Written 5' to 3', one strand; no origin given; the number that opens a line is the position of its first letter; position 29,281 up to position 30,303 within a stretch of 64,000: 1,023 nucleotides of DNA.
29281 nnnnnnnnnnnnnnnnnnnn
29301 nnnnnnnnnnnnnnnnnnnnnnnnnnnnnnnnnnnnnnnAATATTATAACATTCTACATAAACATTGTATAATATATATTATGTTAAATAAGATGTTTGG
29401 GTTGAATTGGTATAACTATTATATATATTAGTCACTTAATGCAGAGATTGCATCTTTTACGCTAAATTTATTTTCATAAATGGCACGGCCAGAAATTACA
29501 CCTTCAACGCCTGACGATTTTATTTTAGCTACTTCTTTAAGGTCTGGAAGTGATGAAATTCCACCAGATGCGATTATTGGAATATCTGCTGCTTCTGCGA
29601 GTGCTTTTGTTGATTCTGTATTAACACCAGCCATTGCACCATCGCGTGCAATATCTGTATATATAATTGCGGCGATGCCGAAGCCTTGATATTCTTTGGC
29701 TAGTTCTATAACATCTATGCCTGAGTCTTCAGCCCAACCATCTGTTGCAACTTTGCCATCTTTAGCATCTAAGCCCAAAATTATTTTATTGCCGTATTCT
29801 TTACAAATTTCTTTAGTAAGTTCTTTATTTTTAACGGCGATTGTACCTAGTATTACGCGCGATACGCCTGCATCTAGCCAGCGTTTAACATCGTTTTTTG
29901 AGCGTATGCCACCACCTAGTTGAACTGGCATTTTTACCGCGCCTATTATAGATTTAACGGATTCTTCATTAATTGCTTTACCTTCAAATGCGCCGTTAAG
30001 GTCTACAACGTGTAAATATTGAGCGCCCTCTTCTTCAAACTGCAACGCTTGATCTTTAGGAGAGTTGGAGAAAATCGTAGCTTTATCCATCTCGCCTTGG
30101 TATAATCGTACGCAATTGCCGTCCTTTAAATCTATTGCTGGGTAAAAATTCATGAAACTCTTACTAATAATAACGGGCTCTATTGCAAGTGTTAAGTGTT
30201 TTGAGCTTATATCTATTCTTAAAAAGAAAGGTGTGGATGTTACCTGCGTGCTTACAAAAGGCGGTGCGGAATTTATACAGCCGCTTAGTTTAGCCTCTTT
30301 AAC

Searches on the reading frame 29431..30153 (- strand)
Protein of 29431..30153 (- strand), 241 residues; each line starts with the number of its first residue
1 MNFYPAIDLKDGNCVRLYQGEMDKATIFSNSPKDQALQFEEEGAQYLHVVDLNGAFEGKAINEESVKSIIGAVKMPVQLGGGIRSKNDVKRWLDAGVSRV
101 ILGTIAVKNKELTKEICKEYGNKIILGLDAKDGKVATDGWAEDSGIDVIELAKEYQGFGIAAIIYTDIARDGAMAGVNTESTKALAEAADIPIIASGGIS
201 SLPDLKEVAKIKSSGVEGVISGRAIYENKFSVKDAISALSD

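Call 17: search_protein_families(library=pfam, proteins=[window:29431-30153:-], max_evalue=0.00001)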
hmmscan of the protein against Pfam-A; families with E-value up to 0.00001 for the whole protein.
window:29431-30153:- (241 aa): 4 families
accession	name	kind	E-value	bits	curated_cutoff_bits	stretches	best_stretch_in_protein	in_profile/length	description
PF00977.27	His_biosynth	-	5.4e-84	281.6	23.6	1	4-230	3-227/228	Histidine biosynthesis protein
PF01207.24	Dus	-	1.6e-08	34.5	20.4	0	139-228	132-220/311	Dihydrouridine synthase (Dus)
PF03060.21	NMO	-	5.1e-06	26.5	28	0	184-220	187-220/331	Nitronate monooxygenase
PF01791.15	DeoC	-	6.5e-06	26.4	23.8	0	114-227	118-228/229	DeoC/LacD family aldolase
